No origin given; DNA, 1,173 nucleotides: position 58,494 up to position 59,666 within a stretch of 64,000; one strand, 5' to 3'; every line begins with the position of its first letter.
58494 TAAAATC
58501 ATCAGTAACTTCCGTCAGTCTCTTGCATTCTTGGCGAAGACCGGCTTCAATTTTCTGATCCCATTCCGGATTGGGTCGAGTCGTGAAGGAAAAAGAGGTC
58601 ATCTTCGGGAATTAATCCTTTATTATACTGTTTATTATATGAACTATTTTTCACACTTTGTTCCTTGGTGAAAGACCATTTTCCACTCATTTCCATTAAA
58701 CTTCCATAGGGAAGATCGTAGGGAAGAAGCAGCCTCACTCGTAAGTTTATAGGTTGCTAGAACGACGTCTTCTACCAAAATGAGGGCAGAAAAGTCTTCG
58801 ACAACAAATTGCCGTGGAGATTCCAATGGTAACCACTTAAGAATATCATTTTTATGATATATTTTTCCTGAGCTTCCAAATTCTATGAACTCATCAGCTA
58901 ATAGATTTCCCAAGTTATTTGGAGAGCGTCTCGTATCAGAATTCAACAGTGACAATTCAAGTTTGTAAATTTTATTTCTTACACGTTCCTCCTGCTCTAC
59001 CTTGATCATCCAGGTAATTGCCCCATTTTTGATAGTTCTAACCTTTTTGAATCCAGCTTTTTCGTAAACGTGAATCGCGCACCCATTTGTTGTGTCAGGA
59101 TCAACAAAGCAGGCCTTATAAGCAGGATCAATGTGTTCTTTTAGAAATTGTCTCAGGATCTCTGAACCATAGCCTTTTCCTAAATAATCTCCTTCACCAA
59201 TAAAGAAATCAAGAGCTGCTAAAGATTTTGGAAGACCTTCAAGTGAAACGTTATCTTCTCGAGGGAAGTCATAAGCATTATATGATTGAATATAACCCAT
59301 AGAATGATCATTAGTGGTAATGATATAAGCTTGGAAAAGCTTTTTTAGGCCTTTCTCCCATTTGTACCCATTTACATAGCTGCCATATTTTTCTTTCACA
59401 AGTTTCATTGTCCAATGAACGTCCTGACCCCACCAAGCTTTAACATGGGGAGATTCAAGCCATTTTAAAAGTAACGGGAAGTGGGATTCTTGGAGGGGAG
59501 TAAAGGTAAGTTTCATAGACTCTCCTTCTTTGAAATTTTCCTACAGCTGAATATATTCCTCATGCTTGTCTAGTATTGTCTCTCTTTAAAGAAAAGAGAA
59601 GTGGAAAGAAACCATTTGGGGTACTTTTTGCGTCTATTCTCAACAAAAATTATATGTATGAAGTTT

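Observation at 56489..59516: Translationally coupled five-gene operon of modifying enzymes that maps to no pathway I can name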

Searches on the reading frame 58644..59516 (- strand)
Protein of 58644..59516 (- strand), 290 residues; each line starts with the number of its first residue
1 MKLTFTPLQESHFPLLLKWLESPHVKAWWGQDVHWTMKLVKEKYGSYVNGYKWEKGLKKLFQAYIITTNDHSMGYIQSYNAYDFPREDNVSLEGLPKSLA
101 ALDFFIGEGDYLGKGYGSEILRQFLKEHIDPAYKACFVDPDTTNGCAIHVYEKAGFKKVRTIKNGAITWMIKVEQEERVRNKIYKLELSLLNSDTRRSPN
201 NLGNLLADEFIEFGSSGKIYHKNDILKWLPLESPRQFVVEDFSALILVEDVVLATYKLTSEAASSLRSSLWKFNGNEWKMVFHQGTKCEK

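Call 3: search_protein_families(library=pfam, proteins=[window:58644-59516:-], max_evalue=0.01)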
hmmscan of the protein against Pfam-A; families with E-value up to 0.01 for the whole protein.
window:58644-59516:- (290 aa): 5 families
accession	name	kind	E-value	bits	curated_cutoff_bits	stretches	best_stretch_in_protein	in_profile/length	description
PF13523.12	Acetyltransf_8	-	3.2e-18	66.2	27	1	10-162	3-143/145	Acetyltransferase (GNAT) domain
PF13302.13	Acetyltransf_3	-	5.8e-11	43.7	25.4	1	3-157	2-138/138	Acetyltransferase (GNAT) domain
PF14534.12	DUF4440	-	5.9e-10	40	25.2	1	185-280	3-107/107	Domain of unknown function (DUF4440)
PF00583.31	Acetyltransf_1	-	3.9e-05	24.3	20.7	1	62-156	34-116/116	Acetyltransferase (GNAT) family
PF13508.13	Acetyltransf_7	-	0.00066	20.4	27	1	110-158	39-84/84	Acetyltransferase (GNAT) domain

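Call 5: search_protein_families(library=ncbifam, proteins=[window:58644-59516:-], max_evalue=0.01)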
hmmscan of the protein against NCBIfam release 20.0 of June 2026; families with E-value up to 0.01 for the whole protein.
window:58644-59516:- (290 aa): 13 families
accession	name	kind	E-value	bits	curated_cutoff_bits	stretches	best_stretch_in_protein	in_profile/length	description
NF012165.0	AAC_6p_set_A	equivalog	2.9e-17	62.9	280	1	5-175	3-168/177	aminoglycoside 6'-N-acetyltransferase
TIGR04431.1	N6_acetyl_AAC6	equivalog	5.2e-16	58.8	260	1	4-179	9-180/184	AacA4 family aminoglycoside N(6')-acetyltransferase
NF033693.0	AAC_6p_Ie_fam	exception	6.8e-16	58.9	340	1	6-162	11-159/179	AAC(6')-Ie family aminoglycoside N-acetyltransferase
NF000135.2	AAC_6p_IIc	exception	3.3e-15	56.3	415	1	8-175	13-175/193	aminoglycoside N-acetyltransferase AAC(6')-IIc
NF033074.0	AAC_6p_Ib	exception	2.8e-14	53.1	400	1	8-180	13-181/184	AAC(6')-Ib family aminoglycoside 6'-N-acetyltransferase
NF000431.1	AAC_6p_Ian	exception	1.7e-13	50.5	400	1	3-162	8-157/190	aminoglycoside N-acetyltransferase AAC(6')-Ian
NF000507.1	AAC_6p_Ie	exception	4e-13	49.8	450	1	8-162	13-159/201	aminoglycoside N-acetyltransferase AAC(6')-Ie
NF000118.3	AAC_6p_A31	exception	9.2e-13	48.5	385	1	10-175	3-163/172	aminoglycoside N-acetyltransferase AAC(6')-31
NF000048.1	AAC_6p_A40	exception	1.1e-12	47.8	400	1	15-173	20-173/184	aminoglycoside 6'-N-acetyltransferase AacA40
NF000016.1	AAC_6p_Im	exception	2e-12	47.6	350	1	3-163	7-159/178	aminoglycoside N-acetyltransferase AAC(6')-Im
NF033151.0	AAC_6p_A10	exception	7.8e-11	42.3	400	1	14-163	19-159/178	AAC(6')-I family aminoglycoside 6'-N-acetyltransferase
NF000225.3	AAC_6p_Strep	exception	5.3e-05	23.2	250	1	100-163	68-131/156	aminoglycoside 6'-N-acetyltransferase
TIGR01575.1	rimI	equivalog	0.00013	22.1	86.4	1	109-164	65-120/132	ribosomal protein S18-alanine N-acetyltransferase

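Call 6: search_protein_families(library=padloc, proteins=[window:58644-59516:-], max_evalue=0.01)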
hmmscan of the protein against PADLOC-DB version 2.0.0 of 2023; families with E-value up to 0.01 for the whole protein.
window:58644-59516:- (290 aa): 0 families

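Call 28: search_solved_structures(query=window:58644-59516:-, max_evalue=0.001, show_alignments=1)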
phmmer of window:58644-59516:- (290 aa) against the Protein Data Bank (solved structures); distinct sequences matched with E-value up to 0.001: 9.
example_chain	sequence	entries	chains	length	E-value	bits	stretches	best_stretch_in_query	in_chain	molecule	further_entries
2pr8_A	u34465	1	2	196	1.7e-13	53.7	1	7-180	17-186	Aminoglycoside 6-N-acetyltransferase type Ib11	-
2prb_A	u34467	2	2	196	2.3e-13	53.2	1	7-180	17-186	Aminoglycoside 6-N-acetyltransferase type Ib11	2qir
1v0c_A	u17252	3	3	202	3.1e-13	52.8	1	7-180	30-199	AAC(6')-IB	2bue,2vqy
4qc6_A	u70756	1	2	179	1.3e-12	50.7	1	8-161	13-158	Bifunctional AAC/APH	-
6bff_A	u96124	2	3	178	2.6e-12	49.7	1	2-162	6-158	Aminoglycoside acetyltransferase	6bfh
3f5b_A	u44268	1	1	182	1.4e-10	44.1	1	4-159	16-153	Aminoglycoside N(6')acetyltransferase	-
9nnr_A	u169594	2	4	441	0.00018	24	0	15-162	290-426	Lysine N-acyltransferase MbtK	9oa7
9nnq_A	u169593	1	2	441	0.00018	24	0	15-162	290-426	Lysine N-acyltransferase MbtK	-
2qml_A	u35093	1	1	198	0.0002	23.9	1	97-175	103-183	BH2621 protein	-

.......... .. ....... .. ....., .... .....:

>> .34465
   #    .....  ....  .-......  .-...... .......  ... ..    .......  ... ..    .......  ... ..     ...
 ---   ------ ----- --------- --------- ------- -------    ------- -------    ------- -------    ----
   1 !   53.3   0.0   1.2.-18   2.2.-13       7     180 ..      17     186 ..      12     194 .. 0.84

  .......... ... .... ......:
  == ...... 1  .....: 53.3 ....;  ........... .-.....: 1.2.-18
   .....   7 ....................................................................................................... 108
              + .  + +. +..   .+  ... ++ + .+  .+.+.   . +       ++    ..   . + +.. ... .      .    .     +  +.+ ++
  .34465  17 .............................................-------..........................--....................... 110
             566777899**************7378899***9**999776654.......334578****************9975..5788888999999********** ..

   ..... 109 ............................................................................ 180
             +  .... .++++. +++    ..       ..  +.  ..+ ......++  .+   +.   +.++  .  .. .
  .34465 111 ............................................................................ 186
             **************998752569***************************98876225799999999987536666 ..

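Call 30: find_encoding_contigs(protein=window:58644-59516:-, flank=10000, max_places=4)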
Protein window:58644-59516:- (290 aa): 1 contig read that carries it; 1 place shown.
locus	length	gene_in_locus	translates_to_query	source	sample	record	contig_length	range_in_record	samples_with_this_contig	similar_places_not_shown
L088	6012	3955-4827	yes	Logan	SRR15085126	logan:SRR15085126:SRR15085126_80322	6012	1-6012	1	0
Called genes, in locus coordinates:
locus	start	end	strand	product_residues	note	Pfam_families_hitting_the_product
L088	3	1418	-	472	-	?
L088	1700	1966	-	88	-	-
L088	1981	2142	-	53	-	-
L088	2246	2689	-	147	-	PF03364:Polyketide_cyc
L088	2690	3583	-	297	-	PF16881:LIAS_N (weak), PF04055:Radical_SAM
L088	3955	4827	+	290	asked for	PF13302:Acetyltransf_3, PF13523:Acetyltransf_8, PF14534:DUF4440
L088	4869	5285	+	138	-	PF00583:Acetyltransf_1, PF13508:Acetyltransf_7, PF13673:Acetyltransf_10 (weak)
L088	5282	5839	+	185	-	-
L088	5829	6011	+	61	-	?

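Call 52: find_homologous_proteins(query=window:58644-59516:-, max_evalue=1e-10)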
Query window:58644-59516:- (290 aa): 416 proteins with E <= 1e-10 among 1423 candidates; the best 120 are listed.
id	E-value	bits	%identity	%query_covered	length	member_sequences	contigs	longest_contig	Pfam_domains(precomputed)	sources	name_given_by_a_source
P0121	6.9e-132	457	69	100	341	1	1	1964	PF14534.13,PF13302.14,PF13523.13,PF00583.32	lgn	-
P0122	7.9e-99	349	84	60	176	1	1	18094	PF13302.14,PF13523.13,PF00583.32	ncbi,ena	-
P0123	2.2e-93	331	51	100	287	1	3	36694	PF14534.13,PF13302.14,PF13523.13,PF00583.32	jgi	jgi:aminoglycoside 6'-N-acetyltransferase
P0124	8.0e-93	329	79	61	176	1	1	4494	PF13302.14,PF13523.13,PF00583.32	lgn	-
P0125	1.2e-91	325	55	100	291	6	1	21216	PF14534.13,PF13302.14,PF13523.13,PF00583.32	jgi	jgi:RimJ/RimL family protein N-acetyltransferase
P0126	1.1e-89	319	50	99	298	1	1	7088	PF14534.13,PF13302.14,PF13523.13,PF00583.32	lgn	-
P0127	6.4e-88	313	53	99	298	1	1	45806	PF14534.13,PF13302.14,PF13523.13,PF00583.32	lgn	-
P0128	3.2e-85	304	48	99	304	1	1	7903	PF13302.14,PF13523.13,PF00583.32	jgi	jgi:aminoglycoside 6'-N-acetyltransferase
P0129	5.2e-85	303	50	100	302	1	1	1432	PF14534.13,PF13302.14,PF13523.13,PF00583.32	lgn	-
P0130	5.7e-85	303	52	99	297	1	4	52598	PF14534.13,PF13302.14,PF13523.13,PF00583.32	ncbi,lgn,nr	ncbi:TPA: GNAT family N-acetyltransferase [Legionella pneumophila]|nr:GNAT family N-acetyltransferas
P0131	1.1e-82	296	51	100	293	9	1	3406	PF14534.13,PF13302.14,PF13523.13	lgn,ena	-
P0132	1.8e-82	295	48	99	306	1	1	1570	PF14534.13,PF13302.14,PF13523.13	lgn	-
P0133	3.0e-82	294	71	60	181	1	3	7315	PF13302.14,PF13523.13,PF00583.32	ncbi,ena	-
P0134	1.0e-80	289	50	99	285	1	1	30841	PF14534.13,PF13302.14,PF13523.13,PF00583.32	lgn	-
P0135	3.6e-80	287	46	100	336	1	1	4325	PF14534.13,PF13302.14,PF13523.13,PF00583.32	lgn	-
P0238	2.4e-59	219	53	59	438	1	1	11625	PF14534.13,PF13302.14,PF00293.35,PF13523.13,PF00583.32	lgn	-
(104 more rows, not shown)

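Call 55: find_encoding_contigs(protein=P0130, flank=8000, max_places=2)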
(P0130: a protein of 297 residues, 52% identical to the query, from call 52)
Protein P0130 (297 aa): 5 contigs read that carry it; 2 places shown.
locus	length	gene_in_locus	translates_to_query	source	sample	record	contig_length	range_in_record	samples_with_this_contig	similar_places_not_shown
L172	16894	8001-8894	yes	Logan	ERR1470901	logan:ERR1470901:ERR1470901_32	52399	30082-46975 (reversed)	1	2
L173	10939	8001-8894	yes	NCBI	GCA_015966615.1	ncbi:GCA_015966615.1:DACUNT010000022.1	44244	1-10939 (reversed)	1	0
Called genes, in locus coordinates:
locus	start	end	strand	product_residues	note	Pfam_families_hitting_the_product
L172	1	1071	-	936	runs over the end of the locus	PF16078:2-oxogl_dehyd_N, PF00676:E1_dh, PF02779:Transket_pyr, PF16870:OxoGdeHyase_C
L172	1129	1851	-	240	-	PF13085:Fer2_3, PF13183:Fer4_8, PF13237:Fer4_10, PF13534:Fer4_17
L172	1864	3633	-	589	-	PF00890:FAD_binding_2, PF01266:DAO (weak), PF03486:HI0933_like (faint), PF07992:Pyr_redox_2 (faint), PF02910:Succ_DH_flav_C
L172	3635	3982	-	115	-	-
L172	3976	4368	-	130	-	PF01127:Sdh_cyt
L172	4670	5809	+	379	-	PF08668:HDOD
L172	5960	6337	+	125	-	PF06271:RDD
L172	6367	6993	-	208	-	-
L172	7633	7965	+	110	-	PF04993:TfoX_N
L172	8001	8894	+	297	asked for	PF13302:Acetyltransf_3, PF13523:Acetyltransf_8, PF00583:Acetyltransf_1, PF14534:DUF4440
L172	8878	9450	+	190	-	-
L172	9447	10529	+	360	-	PF13302:Acetyltransf_3, PF13523:Acetyltransf_8, PF13508:Acetyltransf_7 (faint), PF00583:Acetyltransf_1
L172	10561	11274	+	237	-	PF13489:Methyltransf_23, PF13847:Methyltransf_31, PF08241:Methyltransf_11, PF08242:Methyltransf_12, PF13649:Methyltransf_25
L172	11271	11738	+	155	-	PF00583:Acetyltransf_1, PF13673:Acetyltransf_10, PF13508:Acetyltransf_7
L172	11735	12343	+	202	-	PF13238:AAA_18 (weak)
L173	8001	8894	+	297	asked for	PF13302:Acetyltransf_3, PF13523:Acetyltransf_8, PF00583:Acetyltransf_1, PF14534:DUF4440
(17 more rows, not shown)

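Call 56: find_encoding_contigs(protein=P0238, flank=6000, max_places=1)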
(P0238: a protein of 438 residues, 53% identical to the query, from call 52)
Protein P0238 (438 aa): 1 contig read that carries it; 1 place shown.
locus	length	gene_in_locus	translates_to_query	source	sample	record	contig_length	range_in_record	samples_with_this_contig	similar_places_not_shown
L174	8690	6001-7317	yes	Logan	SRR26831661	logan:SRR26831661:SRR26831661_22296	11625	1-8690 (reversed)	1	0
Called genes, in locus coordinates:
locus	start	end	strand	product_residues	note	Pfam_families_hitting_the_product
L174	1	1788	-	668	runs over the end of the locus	PF12574:120_Rick_ant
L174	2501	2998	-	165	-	PF10067:DUF2306 (weak)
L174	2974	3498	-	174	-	PF00583:Acetyltransf_1, PF13673:Acetyltransf_10 (faint), PF13508:Acetyltransf_7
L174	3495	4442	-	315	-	PF04229:GrpB, PF00583:Acetyltransf_1, PF13508:Acetyltransf_7 (weak)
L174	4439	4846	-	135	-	PF00583:Acetyltransf_1, PF13673:Acetyltransf_10, PF13508:Acetyltransf_7, PF08445:FR47 (weak)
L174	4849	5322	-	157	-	PF06445:GyrI-like, PF14526:Cass2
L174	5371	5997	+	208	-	PF07931:CPT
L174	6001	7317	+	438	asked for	PF13302:Acetyltransf_3 (weak), PF13523:Acetyltransf_8, PF00583:Acetyltransf_1 (weak), PF00293:NUDIX, PF14534:DUF4440 (weak)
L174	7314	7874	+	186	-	-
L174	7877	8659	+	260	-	PF01209:Ubie_methyltran, PF05175:MTS, PF13489:Methyltransf_23, PF08241:Methyltransf_11, PF08242:Methyltransf_12, PF09445:Methyltransf_15 (faint), PF13649:Methyltransf_25, PF13847:Methyltransf_31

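Call 67: predict_structure(alignment_id=A2)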
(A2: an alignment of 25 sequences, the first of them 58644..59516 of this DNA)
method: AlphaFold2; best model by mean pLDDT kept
length: 290 residues; sequences in the alignment: 25
mean_pLDDT: 91.0   pTM: 0.67
mean pLDDT of the five models: 91.0, 90.6, 90.6, 90.4, 88.9
residues with pLDDT >= 90: 203; 70-90: 84; 50-70: 3; < 50: 0
segments of 3 or more residues with pLDDT < 50: none
pLDDT, mean of each block of 10 residues (from residue 1): 94 98 90 94 95 91 96 96 80 84 95 92 92 89 92 92 85 82 94 93 96 89 94 88 88 93 88 93 86
secondary structure, 60 per line:
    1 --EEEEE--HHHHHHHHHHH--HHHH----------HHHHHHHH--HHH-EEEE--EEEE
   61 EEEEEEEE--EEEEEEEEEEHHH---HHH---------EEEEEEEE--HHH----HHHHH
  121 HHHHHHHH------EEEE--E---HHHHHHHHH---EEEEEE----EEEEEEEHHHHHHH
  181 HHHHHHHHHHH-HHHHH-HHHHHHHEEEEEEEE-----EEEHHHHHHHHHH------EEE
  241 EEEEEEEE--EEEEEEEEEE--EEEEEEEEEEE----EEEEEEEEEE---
elements in order: E3-7 H10-20 H23-26 H37-44 E51-54 E57-68 E71-80 E99-106 H116-128 E135-138 H145-153 E157-162 E167-173 H174-191 H193-197 H199-205 E206-213 E219-221 H222-231 E238-248 E251-260 E263-273 E278-287

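Call 70: fold_search(model_id=the predicted structure, library=pdb)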
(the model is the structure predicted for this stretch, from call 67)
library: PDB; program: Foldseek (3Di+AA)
matches with E <= 10: 1422; with E <= 0.001: 628
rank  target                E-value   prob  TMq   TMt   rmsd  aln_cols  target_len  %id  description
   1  2prb                  2.3e-12  1.00  0.52  0.84   3.0       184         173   28  crystal structure of aminoglycoside acetyltransferase AAC(6')-Ib in complex whith coenzyme A (released 2008-04-08)
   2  2vqy                  3.4e-12  1.00  0.52  0.82   2.8       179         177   27  Structure of AAC(6')-Ib in complex with Parmomycin and AcetylCoA. (released 2008-09-02)
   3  2qir                  5.1e-12  1.00  0.51  0.84   3.0       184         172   28  Crystal structure of aminoglycoside acetyltransferase AAC(6')-Ib in complex whith coenzyme A and kanamycin (released 2008-04-08)
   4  2bue                  7.2e-12  1.00  0.52  0.81   2.8       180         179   27  Structure of AAC(6')-Ib in complex with Ribostamycin and Coenzyme A. (released 2008-09-02)
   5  1v0c                  1.8e-11  1.00  0.51  0.81   2.9       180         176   27  Structure of AAC(6')-Ib in complex with Kanamycin C and AcetylCoA. (released 2008-09-02)
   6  6bfh                  6.4e-11  1.00  0.46  0.73   4.7       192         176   26  Structure of the kanamycin complex of aminoglycoside acetyltransferase AAC(6')-Im (released 2017-11-08)
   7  6bff_A                7.6e-11  1.00  0.46  0.72   4.8       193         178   25  Structure of the aminoglycoside acetyltransferase AAC(6')-Im (released 2017-11-08)
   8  2qml                  2.9e-09  1.00  0.50  0.73   3.1       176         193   19  Crystal structure of an uncharacterized protein (bh2621) from bacillus halodurans at 1.55 A resolution (released 2007-09-04)
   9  2pr8_A                3.7e-09  1.00  0.48  0.75   3.8       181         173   26  crystal structure of aminoglycoside N-acetyltransferase AAC(6')-Ib11 (released 2008-04-08)
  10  3f5b                  4.4e-09  1.00  0.44  0.71   5.3       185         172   22  The crystal structure of aminoglycoside N(6')acetyltransferase from Legionella pneumophila subsp. pneumophila str. Phila (released 2008-11-18)
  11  4qc6_A                5.2e-09  1.00  0.46  0.72   5.2       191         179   27  Crystal structure of aminoglycoside 6'-acetyltransferase-Ie (released 2014-10-22)
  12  3wr7_A                1.3e-08  1.00  0.46  0.76   4.4       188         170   13  Crystal Structure of Spermidine Acetyltransferase from Escherichia coli (released 2015-09-02)
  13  9nnr_A                1.6e-08  1.00  0.47  0.32   3.4       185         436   19  GNAT family acetyltransferase EryM in complex with Acetyl-CoA (released 2025-05-28)
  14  7ovu                  1.6e-08  1.00  0.44  0.63   4.1       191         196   12  Crystal structure of Arabidopsis thaliana NAT9 in complex with AcCoA (released 2022-12-21)
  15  9nnq_A                1.9e-08  1.00  0.46  0.31   4.2       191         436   19  GNAT family acetyltransferase EryM (released 2025-05-28)
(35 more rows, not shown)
